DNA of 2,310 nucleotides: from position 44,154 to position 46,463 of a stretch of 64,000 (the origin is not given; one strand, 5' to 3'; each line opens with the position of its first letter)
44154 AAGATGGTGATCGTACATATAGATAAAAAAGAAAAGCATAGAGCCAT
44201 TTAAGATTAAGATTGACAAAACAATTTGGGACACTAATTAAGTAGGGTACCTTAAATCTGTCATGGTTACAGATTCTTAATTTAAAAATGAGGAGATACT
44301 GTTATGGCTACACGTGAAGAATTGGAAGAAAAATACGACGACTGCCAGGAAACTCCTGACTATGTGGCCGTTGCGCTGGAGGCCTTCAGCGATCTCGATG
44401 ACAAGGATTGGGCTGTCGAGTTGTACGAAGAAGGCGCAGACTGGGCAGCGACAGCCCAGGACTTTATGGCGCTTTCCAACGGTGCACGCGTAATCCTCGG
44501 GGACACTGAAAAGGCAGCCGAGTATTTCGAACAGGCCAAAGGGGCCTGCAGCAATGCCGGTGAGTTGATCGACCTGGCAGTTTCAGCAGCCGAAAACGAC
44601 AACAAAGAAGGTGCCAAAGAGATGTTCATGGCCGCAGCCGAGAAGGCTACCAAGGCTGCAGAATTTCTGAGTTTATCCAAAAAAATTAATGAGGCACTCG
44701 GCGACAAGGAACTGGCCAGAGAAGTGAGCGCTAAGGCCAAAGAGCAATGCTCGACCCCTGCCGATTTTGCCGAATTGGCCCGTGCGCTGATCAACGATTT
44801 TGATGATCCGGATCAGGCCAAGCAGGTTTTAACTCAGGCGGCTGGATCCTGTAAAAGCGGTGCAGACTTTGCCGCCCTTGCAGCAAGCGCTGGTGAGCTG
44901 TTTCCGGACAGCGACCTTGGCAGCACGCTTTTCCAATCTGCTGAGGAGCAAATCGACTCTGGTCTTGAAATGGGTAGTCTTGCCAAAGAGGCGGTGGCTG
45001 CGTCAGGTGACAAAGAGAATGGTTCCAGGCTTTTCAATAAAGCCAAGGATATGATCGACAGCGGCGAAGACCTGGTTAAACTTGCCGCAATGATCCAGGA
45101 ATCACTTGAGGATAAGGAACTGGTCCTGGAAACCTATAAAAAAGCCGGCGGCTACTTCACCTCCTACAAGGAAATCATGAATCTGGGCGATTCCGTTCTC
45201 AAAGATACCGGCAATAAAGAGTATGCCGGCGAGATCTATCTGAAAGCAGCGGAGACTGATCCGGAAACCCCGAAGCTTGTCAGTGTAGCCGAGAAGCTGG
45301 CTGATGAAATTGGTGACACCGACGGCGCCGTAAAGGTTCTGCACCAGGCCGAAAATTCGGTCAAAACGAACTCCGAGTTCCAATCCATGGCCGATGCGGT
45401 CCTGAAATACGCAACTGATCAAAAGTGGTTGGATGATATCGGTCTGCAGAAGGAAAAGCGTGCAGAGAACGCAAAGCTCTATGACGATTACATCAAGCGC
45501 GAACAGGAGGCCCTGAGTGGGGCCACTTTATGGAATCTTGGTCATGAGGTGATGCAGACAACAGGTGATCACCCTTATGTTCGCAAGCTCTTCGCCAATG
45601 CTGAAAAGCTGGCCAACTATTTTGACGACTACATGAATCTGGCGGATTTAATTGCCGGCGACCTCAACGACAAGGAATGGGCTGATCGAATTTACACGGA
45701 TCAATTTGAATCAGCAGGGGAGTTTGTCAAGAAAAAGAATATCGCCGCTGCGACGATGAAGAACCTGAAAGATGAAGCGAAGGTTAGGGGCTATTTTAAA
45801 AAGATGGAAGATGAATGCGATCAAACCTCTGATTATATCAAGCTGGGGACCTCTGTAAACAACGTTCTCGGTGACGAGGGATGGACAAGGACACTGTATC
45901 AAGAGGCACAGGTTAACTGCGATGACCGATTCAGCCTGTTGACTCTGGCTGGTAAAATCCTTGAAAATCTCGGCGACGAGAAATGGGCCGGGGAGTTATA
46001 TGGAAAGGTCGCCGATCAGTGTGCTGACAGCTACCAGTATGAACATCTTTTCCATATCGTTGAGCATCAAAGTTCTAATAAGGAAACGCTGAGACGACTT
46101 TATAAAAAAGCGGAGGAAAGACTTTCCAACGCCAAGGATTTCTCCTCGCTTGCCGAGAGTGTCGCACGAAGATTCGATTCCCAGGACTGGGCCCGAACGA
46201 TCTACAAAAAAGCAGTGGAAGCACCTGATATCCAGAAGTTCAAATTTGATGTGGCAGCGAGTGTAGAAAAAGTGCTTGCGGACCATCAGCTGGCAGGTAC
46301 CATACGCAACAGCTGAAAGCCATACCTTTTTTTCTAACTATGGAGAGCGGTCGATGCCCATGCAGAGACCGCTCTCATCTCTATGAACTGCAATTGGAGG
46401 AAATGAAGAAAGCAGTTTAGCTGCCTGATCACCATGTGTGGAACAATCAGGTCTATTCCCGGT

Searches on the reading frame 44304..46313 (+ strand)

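Call 3: search_protein_families(library=pfam, proteins=[window:44304-46313:+], max_evalue=0.01)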
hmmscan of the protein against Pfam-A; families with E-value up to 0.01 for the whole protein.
window:44304-46313:+ (670 aa): 1 family
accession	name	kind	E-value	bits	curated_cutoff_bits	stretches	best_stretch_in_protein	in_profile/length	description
PF13181.12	TPR_8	-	0.002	18.6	25.7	0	65-79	14-28/34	Tetratricopeptide repeat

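Call 4: search_protein_families(library=ncbifam, proteins=[window:44304-46313:+], max_evalue=0.01)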
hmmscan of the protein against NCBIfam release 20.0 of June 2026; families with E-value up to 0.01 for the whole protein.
window:44304-46313:+ (670 aa): 2 families
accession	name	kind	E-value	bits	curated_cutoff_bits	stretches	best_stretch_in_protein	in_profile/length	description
TIGR02521.1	type_IV_pilW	equivalog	2.6e-05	23.9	154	1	65-143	148-227/234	type IV pilus biogenesis/stability protein PilW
NF040561.1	PrimPol_Msp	equivalog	0.0016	17.1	200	0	67-148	6-88/515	CRISPR-associated primase-polymerase type A1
